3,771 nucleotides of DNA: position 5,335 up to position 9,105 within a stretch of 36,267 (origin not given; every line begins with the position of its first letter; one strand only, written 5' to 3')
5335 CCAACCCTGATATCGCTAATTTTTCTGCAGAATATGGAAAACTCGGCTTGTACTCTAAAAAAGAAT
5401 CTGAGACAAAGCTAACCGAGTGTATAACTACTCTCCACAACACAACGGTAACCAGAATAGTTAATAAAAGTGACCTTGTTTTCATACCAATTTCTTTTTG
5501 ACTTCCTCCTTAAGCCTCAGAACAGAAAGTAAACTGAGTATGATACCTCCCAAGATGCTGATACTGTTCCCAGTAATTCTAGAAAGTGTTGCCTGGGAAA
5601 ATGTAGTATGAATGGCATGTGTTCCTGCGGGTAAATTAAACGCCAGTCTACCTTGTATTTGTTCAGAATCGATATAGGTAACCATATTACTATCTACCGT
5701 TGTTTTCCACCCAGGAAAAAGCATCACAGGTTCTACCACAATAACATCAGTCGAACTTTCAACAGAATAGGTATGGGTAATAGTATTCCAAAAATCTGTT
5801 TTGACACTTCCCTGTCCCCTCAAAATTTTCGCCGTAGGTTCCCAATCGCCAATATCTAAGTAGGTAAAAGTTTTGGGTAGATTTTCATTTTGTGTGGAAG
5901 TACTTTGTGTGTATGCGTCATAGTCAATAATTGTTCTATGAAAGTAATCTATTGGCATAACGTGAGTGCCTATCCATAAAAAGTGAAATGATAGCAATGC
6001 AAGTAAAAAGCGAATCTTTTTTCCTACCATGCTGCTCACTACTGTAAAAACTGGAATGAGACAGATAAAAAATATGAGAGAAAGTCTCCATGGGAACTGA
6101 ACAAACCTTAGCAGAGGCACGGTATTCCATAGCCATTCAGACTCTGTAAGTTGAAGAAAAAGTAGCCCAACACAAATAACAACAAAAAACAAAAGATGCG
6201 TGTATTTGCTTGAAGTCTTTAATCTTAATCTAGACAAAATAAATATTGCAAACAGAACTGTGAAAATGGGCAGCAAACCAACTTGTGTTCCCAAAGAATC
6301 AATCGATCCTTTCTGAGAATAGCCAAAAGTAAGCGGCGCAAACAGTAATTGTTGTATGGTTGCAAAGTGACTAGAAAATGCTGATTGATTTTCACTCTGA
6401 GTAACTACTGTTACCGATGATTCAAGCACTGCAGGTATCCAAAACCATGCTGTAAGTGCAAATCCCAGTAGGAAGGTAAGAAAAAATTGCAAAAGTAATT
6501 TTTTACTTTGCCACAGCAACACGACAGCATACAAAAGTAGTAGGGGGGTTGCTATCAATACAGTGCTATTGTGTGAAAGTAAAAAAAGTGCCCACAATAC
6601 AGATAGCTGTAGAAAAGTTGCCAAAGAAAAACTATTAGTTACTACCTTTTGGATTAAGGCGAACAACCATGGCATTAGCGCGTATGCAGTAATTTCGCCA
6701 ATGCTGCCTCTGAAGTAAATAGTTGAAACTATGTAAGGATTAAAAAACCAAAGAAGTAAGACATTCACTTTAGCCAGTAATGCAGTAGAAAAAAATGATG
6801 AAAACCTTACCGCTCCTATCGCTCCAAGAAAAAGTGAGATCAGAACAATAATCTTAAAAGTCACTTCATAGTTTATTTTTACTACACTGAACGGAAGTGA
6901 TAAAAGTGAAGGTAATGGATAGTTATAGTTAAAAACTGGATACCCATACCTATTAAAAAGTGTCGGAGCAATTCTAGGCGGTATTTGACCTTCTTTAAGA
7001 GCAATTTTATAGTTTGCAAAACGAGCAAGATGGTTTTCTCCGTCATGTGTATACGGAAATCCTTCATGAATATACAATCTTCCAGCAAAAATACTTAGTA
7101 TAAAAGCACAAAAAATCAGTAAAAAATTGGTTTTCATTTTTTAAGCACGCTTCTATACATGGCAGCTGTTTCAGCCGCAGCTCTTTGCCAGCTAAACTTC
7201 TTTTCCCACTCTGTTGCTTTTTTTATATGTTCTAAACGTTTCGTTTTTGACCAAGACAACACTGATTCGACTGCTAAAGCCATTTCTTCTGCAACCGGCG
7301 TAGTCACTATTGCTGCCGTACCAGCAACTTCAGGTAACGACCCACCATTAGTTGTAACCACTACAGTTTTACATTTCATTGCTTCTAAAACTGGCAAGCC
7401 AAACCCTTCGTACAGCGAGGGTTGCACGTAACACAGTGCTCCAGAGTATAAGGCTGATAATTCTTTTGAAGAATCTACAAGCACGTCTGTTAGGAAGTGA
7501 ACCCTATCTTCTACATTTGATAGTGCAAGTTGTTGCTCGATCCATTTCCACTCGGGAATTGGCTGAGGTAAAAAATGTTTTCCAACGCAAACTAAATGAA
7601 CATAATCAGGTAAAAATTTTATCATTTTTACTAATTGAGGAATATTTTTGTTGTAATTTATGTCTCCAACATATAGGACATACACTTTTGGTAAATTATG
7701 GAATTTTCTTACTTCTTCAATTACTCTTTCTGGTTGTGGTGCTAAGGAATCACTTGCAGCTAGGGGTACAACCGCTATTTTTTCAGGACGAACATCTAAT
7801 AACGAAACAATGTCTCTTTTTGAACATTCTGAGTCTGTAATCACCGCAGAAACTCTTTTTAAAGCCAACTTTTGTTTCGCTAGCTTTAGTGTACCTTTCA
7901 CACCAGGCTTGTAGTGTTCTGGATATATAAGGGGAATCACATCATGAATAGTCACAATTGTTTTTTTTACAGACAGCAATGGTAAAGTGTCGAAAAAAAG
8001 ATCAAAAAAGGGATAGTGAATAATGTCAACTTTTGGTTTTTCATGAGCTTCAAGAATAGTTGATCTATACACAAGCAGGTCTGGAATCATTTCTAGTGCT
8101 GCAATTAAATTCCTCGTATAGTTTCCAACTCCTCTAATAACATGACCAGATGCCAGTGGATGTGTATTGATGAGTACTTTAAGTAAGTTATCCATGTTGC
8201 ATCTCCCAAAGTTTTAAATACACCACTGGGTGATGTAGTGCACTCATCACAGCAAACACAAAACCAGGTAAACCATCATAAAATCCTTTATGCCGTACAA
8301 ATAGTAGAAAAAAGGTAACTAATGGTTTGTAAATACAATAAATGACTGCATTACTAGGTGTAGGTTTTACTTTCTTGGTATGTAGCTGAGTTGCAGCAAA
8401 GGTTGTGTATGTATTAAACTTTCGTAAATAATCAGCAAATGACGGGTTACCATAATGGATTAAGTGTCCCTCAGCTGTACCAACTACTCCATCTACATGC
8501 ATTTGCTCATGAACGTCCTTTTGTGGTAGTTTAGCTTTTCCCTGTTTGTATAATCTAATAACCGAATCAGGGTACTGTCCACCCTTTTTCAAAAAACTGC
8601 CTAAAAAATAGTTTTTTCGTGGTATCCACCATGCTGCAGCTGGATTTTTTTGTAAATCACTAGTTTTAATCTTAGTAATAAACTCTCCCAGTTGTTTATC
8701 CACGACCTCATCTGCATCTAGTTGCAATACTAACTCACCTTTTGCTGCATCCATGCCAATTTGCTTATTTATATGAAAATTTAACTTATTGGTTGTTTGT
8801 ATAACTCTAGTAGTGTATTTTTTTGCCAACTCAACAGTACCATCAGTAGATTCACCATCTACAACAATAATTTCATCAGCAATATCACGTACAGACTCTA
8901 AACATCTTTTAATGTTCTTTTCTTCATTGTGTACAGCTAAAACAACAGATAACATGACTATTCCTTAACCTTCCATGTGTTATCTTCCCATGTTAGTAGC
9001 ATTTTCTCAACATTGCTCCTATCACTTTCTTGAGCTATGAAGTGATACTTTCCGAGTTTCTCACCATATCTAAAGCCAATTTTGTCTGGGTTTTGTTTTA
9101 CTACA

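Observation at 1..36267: One 36-kb locus encodes at least 13 GT-C-like membrane glycosyltransferases: an extracytoplasmic glycan assembly line?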

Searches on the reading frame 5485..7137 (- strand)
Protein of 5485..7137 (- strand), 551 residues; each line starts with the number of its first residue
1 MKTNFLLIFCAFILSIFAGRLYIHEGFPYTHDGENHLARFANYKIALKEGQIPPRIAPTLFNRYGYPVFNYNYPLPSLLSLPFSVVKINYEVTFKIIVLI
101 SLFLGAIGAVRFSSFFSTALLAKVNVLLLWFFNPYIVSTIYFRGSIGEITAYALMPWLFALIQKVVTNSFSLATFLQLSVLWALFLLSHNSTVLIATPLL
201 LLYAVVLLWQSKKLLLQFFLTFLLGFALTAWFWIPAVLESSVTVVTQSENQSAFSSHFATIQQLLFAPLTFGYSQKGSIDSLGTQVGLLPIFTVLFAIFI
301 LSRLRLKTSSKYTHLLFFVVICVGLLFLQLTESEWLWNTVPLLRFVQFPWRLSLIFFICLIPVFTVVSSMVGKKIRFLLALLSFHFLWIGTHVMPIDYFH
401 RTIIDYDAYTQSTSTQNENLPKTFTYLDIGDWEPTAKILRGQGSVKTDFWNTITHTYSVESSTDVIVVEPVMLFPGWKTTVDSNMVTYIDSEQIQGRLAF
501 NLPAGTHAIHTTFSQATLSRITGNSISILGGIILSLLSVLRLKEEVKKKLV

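Call 3: search_protein_families(library=pfam, max_evalue=0.01, proteins=[window:5485-7137:-])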
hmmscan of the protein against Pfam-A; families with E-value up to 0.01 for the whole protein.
window:5485-7137:- (551 aa): 0 families

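Call 8: search_protein_families(library=ncbifam, max_evalue=0.1, proteins=[window:5485-7137:-])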
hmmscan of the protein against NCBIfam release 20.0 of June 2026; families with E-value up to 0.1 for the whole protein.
window:5485-7137:- (551 aa): 0 families

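Call 9: search_protein_families(library=pfam, max_evalue=10, proteins=[window:5485-7137:-])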
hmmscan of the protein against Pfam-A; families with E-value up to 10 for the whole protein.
window:5485-7137:- (551 aa): 1 family
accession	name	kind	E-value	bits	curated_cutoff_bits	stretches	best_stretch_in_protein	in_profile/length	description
PF04862.18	DUF642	-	0.021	15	27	1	470-512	24-63/157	Protein of unknown function (DUF642)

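Call 16: search_solved_structures(query=A2, max_evalue=1)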
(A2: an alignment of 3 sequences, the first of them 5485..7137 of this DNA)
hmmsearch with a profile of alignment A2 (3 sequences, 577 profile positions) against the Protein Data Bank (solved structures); distinct sequences matched with E-value up to 1: 0.

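Call 76: search_solved_structures(query=A6, max_evalue=1)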
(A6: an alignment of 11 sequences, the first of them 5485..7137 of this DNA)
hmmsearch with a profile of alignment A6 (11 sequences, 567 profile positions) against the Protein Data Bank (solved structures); distinct sequences matched with E-value up to 1: 1.
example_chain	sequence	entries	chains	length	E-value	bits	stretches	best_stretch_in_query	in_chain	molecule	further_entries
4bs9_A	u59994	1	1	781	0.3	12.9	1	414-463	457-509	TRUD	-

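Call 78: search_protein_families(library=pfam, alignment_id=A6, max_evalue=0.01)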
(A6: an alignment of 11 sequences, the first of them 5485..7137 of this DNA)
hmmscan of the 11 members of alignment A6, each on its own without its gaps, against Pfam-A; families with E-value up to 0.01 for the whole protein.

A. member 1, window:5485-7137:- (551 aa): 0 families

B. families by the number of members that match (of 11 scanned): 3 families
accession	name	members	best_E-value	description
PF10131.15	PTPS_related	6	4.1e-13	6-pyruvoyl-tetrahydropterin synthase related domain; membrane protein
PF09586.16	YfhO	2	9.3e-05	Bacterial membrane protein YfhO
PF13231.12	PMT_2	1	4.4e-06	Dolichyl-phosphate-mannose-protein mannosyltransferase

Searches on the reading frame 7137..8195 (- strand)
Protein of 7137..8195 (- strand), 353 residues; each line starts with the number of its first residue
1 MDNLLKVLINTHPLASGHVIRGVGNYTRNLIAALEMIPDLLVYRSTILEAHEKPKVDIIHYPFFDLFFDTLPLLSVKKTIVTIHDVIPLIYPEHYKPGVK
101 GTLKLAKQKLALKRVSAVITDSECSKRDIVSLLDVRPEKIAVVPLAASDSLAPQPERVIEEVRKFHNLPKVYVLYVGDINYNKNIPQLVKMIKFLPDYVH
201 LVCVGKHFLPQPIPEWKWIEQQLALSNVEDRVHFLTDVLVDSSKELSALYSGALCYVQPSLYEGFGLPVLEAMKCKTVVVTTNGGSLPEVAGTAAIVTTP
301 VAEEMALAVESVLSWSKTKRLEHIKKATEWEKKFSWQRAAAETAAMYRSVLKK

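Call 3: search_protein_families(library=pfam, max_evalue=0.01, proteins=[window:7137-8195:-])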
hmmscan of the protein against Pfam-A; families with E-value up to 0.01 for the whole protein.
window:7137-8195:- (353 aa): 5 families
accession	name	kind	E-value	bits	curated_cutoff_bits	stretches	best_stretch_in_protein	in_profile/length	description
PF00534.26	Glycos_transf_1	-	1.6e-23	83.6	26.4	1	163-326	6-168/172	Glycosyl transferases group 1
PF13692.12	Glyco_trans_1_4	-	1.5e-21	77.5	27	1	172-313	3-140/142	Glycosyl transferases group 1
PF13439.12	Glyco_transf_4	-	5.5e-10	40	28.5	1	41-144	58-163/170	Glycosyltransferase Family 4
PF13579.12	Glyco_trans_4_4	-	3.7e-07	31.1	29.7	1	30-145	53-157/158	Glycosyl transferase 4-like domain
PF20706.3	GT4-conflict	-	0.00014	21.4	26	1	240-341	269-383/385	Family 4 Glycosyltransferase in conflict systems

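Call 42: search_protein_families(library=ncbifam, max_evalue=0.001, proteins=[window:7137-8195:-])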
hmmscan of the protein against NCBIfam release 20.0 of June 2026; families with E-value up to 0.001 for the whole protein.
window:7137-8195:- (353 aa): 15 families
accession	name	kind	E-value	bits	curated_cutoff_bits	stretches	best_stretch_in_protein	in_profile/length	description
TIGR02149.1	glgA_Coryne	subfamily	1.2e-26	93.7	302.4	1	77-351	107-391/391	glycogen synthase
TIGR04047.1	MSMEG_0565_glyc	hypoth_equivalog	1.3e-13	50.8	259.85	1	163-348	186-372/373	MSMEG_0565 family glycosyltransferase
NF053787.1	GlcN_PG_synth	equivalog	2.6e-13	49.6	480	1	137-351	163-360/361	N-acetylglucosaminyl phosphatidylglycerol synthase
TIGR03449.1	mycothiol_MshA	equivalog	5.9e-13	48.5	462.5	1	117-351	167-404/406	D-inositol-3-phosphate glycosyltransferase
NF041010.1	glycosy_Agl16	equivalog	1.3e-11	44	575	1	57-350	75-351/352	glycosylation protein Agl16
TIGR03999.1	thiol_BshA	equivalog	2.6e-11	43.1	273.7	1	110-351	140-374/375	N-acetyl-alpha-D-glucosaminyl L-malate synthase BshA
NF047684.1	TeichurnBiosyTuaC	equivalog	1.2e-10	40.9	550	1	81-351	137-390/391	teichuronic acid biosynthesis protein TuaC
TIGR03088.1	stp2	hypoth_equivalog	1.5e-09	37.4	409.05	1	214-351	239-374/374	TIGR03088 family PEP-CTERM/XrtA system glycosyltransferase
NF038295.1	EPS_HpsP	equivalog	2.3e-09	36.7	550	1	141-350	179-387/388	hormogonium polysaccharide biosynthesis glycosyltransferase HpsP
NF050063.1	ProtGlycPglJ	equivalog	1e-06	28.2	500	1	109-286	139-299/363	N-acetylgalactosamine-N,N'-diacetylbacillosaminyl-diphospho-undecaprenol 4-alpha-N-acetylgalactosaminyltransferase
NF041876.1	EPS_EpsE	equivalog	1.4e-06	27.9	400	1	217-340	263-386/389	exopolysaccharide biosynthesis GT4 family glycosyltransferase EpsE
TIGR02095.1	glgA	subfamily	4.1e-06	25.7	328.45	1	243-349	358-476/477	glycogen/starch synthase, ADP-glucose type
TIGR02470.1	sucr_synth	equivalog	7.5e-05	21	810.4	1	255-287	646-679/784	sucrose synthase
TIGR04157.1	glyco_rSAM_CFB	subfamily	0.0002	20.5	400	1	106-301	161-350/406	TIGR04157 family glycosyltransferase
NF041139.1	TreT_Thcocales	equivalog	0.0004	19.3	775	1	214-299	275-362/412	trehalose synthase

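Call 81: search_solved_structures(query=window:7137-8195:-, max_evalue=0.000001)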
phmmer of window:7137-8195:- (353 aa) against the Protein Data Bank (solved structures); distinct sequences matched with E-value up to 0.000001: 6.
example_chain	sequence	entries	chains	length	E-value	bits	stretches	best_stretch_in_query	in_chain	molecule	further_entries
7qsg_A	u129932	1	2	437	4.5e-16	62.4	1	107-351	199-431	D-inositol 3-phosphate glycosyltransferase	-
6tvp_A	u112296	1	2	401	9.4e-14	54.8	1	105-350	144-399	Alpha-maltose-1-phosphate synthase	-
6kih_A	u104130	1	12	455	1.8e-10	44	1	163-350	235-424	Tll1590 protein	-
3c4q_A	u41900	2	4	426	4.5e-10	42.7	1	115-350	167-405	Predicted glycosyltransferases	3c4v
3c48_A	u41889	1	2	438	4.8e-10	42.6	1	115-350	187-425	Predicted glycosyltransferases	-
5i45_A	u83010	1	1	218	1.3e-07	34.7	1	189-292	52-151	Glycosyl transferases group 1 family protein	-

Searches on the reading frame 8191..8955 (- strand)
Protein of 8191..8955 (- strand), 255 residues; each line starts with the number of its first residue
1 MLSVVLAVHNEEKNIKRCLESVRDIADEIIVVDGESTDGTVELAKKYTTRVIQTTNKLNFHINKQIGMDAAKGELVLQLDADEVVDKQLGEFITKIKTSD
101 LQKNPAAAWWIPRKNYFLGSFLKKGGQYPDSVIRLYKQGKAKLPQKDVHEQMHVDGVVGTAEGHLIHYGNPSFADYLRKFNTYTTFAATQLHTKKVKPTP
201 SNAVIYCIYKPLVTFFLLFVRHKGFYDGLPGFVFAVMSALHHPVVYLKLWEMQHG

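Call 3: search_protein_families(library=pfam, max_evalue=0.01, proteins=[window:8191-8955:-])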
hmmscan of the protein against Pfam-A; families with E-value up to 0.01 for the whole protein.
window:8191-8955:- (255 aa): 3 families
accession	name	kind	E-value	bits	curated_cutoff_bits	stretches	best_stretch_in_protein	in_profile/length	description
PF00535.33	Glycos_transf_2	-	3e-22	79.8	23.3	1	3-98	1-105/168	Glycosyl transferase family 2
PF13704.12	Glyco_tranf_2_4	-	1.1e-05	26.3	27.5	1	9-86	1-85/98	Glycosyl transferase family 2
PF10111.15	Glyco_tranf_2_2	-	0.00058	19.9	27.3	1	3-113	1-123/276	Glycosyltransferase like family 2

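Call 42: search_protein_families(library=ncbifam, max_evalue=0.001, proteins=[window:8191-8955:-])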
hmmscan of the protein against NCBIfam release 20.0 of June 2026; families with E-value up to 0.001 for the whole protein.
window:8191-8955:- (255 aa): 16 families
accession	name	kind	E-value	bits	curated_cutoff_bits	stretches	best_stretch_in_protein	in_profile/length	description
TIGR04283.1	glyco_like_mftF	equivalog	3.5e-14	52.9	182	1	2-97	1-97/221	TIGR04283 family arsenosugar biosynthesis glycosyltransferase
TIGR04195.1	S_glycosyl_SunS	equivalog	3.4e-11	42.6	350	1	7-90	64-149/421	SunS family peptide S-glycosyltransferase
NF007482.0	PRK10073.1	equivalog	9e-11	41.3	423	1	2-98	8-111/334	glycosyltransferase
NF010496.0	PRK13915.1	equivalog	3.8e-08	32.8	262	1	2-82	33-126/307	glucosyl-3-phosphoglycerate synthase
NF041875.1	EPS_EpsD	equivalog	8.3e-07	28.7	370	1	2-88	1-95/325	exopolysaccharide biosynthesis glycosyltransferase EpsD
TIGR03965.1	mycofact_glyco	equivalog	1.6e-06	27.3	280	1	3-86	77-168/467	mycofactocin biosynthesis glycosyltransferase MftF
NF050050.1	ProtGlycPglI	equivalog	2.1e-06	27.3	500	1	2-97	4-109/306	GalNAc(5)-diNAcBac-PP-undecaprenol beta-1,3-glucosyltransferase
TIGR04182.1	glyco_TIGR04182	equivalog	3.4e-06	26.6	325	1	3-83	3-83/293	S-layer glycoprotein N-glycosyltransferase AglJ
TIGR03937.1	PgaC_IcaA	equivalog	1.1e-05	24.6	422.3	1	2-95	47-148/407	poly-beta-1,6-N-acetyl-D-glucosamine synthase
NF038302.1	EPS_HpsE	equivalog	2.3e-05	23.6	300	1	2-87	3-101/307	hormogonium polysaccharide biosynthesis glycosyltransferase HpsE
NF053739.1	GlytfEpsEBac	equivalog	6.5e-05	22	450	1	2-91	3-92/265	glycosyltransferase EpsE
NF041391.1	DPhHxTase_Halo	equivalog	7.1e-05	21.9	375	1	8-96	3-93/213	dolichyl-phosphate hexose transferase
NF047683.1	TeichurnBiosyTuaG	equivalog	0.00014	21.6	400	1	2-86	8-100/252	teichuronic acid biosynthesis protein TuaG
TIGR04009.1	wcaE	equivalog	0.00014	21.2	369.2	1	18-99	25-109/248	colanic acid biosynthesis glycosyltransferase WcaE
NF058614.1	PPMAGASynPpgS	equivalog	0.00021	20.8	370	1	4-72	4-72/226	polyprenyl-phospho-N-acetylgalactosaminyl synthase PpgS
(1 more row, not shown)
